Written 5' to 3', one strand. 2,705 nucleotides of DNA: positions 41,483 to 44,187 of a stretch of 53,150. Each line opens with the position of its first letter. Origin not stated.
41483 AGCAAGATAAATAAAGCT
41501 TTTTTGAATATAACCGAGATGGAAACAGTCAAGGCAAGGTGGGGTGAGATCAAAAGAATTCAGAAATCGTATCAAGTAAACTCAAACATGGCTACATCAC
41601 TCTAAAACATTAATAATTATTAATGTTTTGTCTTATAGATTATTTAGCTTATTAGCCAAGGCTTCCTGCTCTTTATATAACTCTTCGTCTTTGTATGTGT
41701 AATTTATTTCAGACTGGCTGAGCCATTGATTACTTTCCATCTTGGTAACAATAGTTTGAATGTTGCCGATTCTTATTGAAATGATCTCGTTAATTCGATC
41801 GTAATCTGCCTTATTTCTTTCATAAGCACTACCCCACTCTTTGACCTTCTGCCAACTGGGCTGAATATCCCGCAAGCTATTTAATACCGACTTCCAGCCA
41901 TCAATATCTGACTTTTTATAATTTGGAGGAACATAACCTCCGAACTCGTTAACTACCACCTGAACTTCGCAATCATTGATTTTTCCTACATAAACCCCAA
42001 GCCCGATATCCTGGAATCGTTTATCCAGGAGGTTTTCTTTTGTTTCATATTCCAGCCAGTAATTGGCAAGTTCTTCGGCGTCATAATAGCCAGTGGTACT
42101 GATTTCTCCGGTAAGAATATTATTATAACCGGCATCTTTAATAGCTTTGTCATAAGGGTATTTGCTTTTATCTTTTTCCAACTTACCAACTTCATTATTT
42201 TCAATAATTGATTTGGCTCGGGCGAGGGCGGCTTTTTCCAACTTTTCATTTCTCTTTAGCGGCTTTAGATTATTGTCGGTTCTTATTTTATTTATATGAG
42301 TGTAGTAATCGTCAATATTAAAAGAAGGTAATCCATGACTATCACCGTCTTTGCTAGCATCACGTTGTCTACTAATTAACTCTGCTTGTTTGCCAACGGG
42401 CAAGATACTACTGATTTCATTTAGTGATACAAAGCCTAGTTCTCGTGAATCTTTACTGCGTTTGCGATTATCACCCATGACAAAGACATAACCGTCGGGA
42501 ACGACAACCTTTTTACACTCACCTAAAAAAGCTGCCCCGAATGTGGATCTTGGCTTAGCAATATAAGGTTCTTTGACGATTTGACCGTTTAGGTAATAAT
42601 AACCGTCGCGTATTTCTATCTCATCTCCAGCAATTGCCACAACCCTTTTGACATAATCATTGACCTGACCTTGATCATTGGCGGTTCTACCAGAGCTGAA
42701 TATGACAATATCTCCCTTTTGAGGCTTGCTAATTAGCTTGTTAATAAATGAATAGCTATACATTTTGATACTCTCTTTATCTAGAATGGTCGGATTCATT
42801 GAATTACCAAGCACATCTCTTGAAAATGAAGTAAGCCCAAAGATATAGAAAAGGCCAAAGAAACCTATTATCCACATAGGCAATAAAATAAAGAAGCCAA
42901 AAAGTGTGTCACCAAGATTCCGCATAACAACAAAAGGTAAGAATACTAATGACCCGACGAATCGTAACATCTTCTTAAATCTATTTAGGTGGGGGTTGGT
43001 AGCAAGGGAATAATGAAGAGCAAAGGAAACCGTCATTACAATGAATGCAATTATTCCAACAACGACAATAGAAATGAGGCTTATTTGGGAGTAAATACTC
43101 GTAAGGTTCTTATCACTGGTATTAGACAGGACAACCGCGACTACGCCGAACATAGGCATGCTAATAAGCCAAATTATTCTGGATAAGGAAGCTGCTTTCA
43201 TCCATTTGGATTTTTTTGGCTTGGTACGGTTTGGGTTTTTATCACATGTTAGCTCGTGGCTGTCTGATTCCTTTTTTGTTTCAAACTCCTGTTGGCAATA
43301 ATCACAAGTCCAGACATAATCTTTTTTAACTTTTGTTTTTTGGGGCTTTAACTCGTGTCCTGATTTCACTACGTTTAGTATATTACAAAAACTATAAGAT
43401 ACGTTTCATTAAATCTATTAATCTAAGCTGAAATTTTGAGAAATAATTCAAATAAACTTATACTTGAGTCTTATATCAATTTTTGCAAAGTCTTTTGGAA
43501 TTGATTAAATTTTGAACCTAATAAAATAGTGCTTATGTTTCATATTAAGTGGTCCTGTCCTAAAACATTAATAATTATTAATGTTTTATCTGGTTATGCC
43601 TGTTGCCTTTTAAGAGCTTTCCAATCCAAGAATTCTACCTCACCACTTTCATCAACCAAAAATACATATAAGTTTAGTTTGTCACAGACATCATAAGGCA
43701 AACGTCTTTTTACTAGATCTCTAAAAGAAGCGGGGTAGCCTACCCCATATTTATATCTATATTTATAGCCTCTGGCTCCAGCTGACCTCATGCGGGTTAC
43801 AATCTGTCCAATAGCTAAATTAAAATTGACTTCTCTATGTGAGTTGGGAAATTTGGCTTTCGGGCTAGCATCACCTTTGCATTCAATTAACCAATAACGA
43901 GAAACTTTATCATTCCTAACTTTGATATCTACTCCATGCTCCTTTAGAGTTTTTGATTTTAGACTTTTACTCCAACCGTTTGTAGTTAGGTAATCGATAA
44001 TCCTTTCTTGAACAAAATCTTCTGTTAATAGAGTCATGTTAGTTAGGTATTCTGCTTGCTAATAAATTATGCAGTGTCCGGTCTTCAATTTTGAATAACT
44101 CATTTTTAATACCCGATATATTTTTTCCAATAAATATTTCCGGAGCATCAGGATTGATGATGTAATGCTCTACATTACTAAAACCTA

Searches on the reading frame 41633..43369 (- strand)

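Call 57: search_protein_families(library=pfam, proteins=[window:41633-43369:-], max_evalue=0.0001)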
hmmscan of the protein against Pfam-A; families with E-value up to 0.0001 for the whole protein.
window:41633-43369:- (578 aa): 2 families
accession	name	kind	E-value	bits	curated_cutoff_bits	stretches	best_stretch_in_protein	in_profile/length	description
PF10502.14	Peptidase_S26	-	3.6e-31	108.8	22.9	1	174-319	16-159/168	Signal peptidase, peptidase S26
PF00188.32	CAP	-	1.6e-10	42.3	21.1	1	358-463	3-106/117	Cysteine-rich secretory protein family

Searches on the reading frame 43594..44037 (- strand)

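Call 4: search_protein_families(library=pfam, proteins=[window:43594-44037:-], max_evalue=0.01)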
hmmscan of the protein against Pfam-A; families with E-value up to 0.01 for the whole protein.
window:43594-44037:- (147 aa): 1 family
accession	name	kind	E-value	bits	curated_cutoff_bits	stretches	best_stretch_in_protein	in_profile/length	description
PF13020.12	NOV_C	-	0.0004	20.8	22.1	1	6-72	2-66/91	Protein NO VEIN, C-terminal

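Call 5: search_protein_families(library=ncbifam, proteins=[window:43594-44037:-], max_evalue=0.01)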
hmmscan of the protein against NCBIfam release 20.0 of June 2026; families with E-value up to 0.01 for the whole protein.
window:43594-44037:- (147 aa): 0 families

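Call 69: search_protein_families(library=padloc, proteins=[window:43594-44037:-], max_evalue=0.01)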
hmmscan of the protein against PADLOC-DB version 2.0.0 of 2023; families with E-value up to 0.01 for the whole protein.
window:43594-44037:- (147 aa): 0 families
